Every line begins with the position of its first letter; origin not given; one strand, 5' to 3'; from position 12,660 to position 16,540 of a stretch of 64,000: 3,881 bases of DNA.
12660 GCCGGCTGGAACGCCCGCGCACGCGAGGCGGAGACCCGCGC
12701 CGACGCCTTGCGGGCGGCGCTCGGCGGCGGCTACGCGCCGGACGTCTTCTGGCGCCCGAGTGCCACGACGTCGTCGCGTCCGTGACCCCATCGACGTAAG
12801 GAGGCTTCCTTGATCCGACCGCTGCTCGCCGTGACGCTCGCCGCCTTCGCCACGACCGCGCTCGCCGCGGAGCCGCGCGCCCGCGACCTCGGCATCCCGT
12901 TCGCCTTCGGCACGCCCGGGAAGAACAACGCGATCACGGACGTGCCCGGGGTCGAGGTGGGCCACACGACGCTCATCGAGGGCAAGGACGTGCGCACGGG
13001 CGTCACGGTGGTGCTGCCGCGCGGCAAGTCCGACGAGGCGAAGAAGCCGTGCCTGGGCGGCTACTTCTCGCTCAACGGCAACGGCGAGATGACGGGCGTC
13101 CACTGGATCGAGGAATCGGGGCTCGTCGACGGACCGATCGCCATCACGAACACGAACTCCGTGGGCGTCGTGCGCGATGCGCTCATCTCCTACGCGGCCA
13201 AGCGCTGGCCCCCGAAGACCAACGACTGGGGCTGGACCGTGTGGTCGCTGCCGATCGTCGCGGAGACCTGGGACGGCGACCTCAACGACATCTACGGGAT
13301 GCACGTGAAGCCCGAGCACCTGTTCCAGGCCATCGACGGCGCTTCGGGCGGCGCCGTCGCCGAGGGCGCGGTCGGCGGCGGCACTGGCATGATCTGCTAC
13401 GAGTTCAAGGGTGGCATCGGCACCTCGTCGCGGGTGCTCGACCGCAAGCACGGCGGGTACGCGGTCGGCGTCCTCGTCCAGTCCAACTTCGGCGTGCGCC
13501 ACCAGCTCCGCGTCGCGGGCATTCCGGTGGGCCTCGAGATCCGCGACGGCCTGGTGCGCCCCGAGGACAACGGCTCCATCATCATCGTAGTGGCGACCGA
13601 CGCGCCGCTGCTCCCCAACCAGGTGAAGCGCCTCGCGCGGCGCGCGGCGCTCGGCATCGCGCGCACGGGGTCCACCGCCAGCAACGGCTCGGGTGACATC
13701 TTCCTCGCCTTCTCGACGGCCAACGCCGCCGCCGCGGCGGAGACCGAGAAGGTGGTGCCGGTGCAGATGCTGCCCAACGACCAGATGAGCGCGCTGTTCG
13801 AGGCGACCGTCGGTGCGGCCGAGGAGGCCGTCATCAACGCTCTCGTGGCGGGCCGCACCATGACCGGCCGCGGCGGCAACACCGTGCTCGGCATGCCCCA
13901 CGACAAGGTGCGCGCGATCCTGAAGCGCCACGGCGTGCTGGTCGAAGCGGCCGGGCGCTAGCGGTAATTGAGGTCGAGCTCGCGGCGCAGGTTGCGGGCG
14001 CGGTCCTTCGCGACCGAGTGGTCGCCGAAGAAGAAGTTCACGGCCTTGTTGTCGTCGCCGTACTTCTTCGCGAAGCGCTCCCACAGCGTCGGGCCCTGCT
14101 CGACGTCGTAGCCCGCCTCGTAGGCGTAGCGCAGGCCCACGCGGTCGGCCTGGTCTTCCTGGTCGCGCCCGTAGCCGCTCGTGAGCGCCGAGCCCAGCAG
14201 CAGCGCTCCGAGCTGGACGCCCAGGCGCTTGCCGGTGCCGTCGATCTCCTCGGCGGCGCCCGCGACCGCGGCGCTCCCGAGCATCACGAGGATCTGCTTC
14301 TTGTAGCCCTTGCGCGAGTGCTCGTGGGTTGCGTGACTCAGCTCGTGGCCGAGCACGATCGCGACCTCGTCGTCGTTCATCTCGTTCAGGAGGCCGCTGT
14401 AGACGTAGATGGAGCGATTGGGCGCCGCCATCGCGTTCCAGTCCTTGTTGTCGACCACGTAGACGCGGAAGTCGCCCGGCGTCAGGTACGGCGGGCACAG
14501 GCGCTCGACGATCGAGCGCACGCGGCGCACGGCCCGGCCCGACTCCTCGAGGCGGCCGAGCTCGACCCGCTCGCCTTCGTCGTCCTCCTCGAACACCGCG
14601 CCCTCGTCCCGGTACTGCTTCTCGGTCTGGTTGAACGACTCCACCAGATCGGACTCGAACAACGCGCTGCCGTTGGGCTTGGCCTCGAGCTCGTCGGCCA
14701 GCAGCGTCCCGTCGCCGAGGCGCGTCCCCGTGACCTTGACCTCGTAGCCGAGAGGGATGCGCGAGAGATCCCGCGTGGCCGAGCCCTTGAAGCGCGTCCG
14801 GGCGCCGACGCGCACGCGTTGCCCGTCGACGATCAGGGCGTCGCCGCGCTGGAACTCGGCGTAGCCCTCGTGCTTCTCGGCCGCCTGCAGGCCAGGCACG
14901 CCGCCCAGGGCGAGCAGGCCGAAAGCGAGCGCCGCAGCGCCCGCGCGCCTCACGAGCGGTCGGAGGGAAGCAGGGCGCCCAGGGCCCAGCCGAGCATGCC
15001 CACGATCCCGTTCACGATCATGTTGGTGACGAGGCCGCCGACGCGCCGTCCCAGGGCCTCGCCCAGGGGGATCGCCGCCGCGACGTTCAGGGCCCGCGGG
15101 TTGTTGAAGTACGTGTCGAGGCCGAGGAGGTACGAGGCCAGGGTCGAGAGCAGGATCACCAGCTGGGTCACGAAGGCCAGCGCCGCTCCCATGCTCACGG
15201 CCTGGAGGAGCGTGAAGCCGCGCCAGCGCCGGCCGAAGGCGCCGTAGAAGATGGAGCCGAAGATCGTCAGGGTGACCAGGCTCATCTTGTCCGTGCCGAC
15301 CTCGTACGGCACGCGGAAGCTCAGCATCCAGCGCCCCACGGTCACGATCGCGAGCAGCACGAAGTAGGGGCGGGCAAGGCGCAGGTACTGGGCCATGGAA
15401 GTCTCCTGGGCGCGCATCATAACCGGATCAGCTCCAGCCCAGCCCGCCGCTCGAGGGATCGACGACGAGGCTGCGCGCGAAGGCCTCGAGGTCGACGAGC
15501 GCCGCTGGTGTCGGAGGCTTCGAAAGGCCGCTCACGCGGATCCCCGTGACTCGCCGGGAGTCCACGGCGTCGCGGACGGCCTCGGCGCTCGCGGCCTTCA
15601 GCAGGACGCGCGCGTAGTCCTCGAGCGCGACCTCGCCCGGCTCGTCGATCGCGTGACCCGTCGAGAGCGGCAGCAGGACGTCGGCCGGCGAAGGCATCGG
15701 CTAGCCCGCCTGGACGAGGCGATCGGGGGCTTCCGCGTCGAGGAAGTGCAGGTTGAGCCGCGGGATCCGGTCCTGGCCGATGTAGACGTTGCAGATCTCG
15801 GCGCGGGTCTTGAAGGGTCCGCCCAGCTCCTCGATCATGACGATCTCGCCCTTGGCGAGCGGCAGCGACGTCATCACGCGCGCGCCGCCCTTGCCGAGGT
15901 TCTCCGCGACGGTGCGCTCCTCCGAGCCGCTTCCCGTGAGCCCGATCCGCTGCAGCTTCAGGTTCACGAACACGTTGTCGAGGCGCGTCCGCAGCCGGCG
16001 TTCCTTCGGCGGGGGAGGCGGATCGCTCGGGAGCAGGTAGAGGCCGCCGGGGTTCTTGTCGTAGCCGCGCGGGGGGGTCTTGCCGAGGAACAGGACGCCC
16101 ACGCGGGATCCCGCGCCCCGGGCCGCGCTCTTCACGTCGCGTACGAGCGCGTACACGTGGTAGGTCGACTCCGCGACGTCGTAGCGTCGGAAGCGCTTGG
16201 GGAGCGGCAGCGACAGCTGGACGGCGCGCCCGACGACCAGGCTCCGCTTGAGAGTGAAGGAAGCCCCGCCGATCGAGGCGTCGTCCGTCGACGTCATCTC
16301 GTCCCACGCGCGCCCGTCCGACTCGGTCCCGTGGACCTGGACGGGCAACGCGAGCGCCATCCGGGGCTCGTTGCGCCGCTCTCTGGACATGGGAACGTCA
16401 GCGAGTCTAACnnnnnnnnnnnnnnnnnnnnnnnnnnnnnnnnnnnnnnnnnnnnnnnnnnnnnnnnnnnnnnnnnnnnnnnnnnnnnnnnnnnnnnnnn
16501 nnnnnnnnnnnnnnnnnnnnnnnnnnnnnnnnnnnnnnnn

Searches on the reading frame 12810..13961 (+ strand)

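Call 32: search_protein_families(library=pfam, proteins=[window:12810-13961:+], max_evalue=0.01)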
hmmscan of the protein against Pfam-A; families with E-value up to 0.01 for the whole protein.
window:12810-13961:+ (383 aa): 1 family
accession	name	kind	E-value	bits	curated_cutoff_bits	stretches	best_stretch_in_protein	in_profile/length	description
PF03576.19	Peptidase_S58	-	6.8e-117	390.8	23.9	1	40-358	1-306/307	Peptidase family S58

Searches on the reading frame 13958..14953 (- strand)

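Call 32: search_protein_families(library=pfam, proteins=[window:13958-14953:-], max_evalue=0.01)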
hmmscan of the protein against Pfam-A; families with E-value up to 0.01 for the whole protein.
window:13958-14953:- (331 aa): 3 families
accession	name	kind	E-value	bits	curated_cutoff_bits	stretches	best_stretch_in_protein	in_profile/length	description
PF01435.24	Peptidase_M48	-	1.3e-26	94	20.3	1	143-324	5-184/186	Peptidase family M48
PF18914.6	DUF5666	-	8.1e-07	29.7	27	1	38-90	10-60/60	Domain of unknown function (DUF5666)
PF18894.6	PhageMetallopep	-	0.0034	17.9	23.7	1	165-216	49-100/134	Putative phage metallopeptidase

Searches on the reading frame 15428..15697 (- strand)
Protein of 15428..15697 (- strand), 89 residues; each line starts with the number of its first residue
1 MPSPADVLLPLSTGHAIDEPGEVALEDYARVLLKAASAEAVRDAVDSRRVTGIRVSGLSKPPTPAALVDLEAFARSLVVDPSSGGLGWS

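Call 32: search_protein_families(library=pfam, proteins=[window:15428-15697:-], max_evalue=0.01)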
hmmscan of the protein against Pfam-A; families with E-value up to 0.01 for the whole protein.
window:15428-15697:- (89 aa): 0 families

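Call 65: find_homologous_proteins(query=A4, max_evalue=0.001)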
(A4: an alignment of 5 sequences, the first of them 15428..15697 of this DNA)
Query A4 (5 sequences) (89 aa, profile of the alignment): 938 proteins with E <= 0.001 among 8000 candidates; the best 120 are listed.
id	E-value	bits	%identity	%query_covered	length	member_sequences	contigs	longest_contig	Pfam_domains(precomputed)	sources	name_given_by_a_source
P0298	3.1e-40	154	53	99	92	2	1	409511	-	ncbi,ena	-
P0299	3.2e-40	154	44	84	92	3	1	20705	-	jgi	jgi:hypothetical protein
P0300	7.1e-38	146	51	84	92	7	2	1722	-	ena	-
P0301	1.2e-37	145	48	74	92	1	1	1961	-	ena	-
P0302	2.5e-37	144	53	84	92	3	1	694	-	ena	-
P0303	3.5e-37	144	49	99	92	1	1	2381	-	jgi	jgi:hypothetical protein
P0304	5.1e-37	144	52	74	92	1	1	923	-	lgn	-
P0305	6.2e-37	143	53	74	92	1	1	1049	-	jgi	jgi:hypothetical protein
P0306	7.1e-37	143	48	84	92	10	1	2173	-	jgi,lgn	jgi:hypothetical protein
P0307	7.2e-37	143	54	91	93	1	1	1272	-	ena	-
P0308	8.4e-37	143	45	87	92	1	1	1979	-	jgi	jgi:hypothetical protein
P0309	8.5e-37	143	54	75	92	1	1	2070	-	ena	-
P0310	1.2e-36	142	56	89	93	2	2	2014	-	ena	-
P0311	1.5e-36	142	45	84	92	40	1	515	-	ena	-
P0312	1.7e-36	142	49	99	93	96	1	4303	-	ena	-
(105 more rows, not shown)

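Call 78: search_solved_structures(query=A4, max_evalue=5)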
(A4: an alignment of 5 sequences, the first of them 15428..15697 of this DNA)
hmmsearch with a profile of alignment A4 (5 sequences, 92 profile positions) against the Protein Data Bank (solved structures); distinct sequences matched with E-value up to 5: 1.
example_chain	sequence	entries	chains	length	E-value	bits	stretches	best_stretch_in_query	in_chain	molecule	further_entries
8ab6_B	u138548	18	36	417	0.0016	21.6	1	11-63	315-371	Cytochrome b-c1 complex subunit 2, mitochondrial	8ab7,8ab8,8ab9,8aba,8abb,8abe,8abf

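Call 79: search_protein_families(library=ncbifam, proteins=[window:15428-15697:-], max_evalue=0.01)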
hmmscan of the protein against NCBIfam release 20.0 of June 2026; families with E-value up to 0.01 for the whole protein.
window:15428-15697:- (89 aa): 0 families

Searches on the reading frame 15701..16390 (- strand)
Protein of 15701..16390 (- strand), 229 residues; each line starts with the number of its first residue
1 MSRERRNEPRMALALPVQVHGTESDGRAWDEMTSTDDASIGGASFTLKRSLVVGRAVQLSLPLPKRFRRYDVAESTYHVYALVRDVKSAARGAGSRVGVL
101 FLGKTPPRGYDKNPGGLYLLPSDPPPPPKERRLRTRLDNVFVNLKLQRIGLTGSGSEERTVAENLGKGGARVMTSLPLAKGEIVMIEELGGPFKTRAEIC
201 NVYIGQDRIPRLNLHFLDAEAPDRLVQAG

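Call 5: search_protein_families(library=pfam, proteins=[window:15701-16390:-], max_evalue=1)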
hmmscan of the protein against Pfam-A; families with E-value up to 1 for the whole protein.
window:15701-16390:- (229 aa): 1 family
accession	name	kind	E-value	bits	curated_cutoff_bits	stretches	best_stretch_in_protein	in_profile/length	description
PF07238.19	PilZ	-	3.6e-13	50.2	22.5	2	4-103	1-87/102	PilZ domain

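Call 6: search_protein_families(library=ncbifam, proteins=[window:15701-16390:-], max_evalue=1)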
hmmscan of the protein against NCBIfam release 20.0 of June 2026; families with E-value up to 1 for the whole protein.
window:15701-16390:- (229 aa): 1 family
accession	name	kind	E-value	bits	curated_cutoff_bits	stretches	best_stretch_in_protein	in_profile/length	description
TIGR02266.1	gmx_TIGR02266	paralog_domain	0.0001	22.4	68.7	1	151-187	10-46/96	TIGR02266 family protein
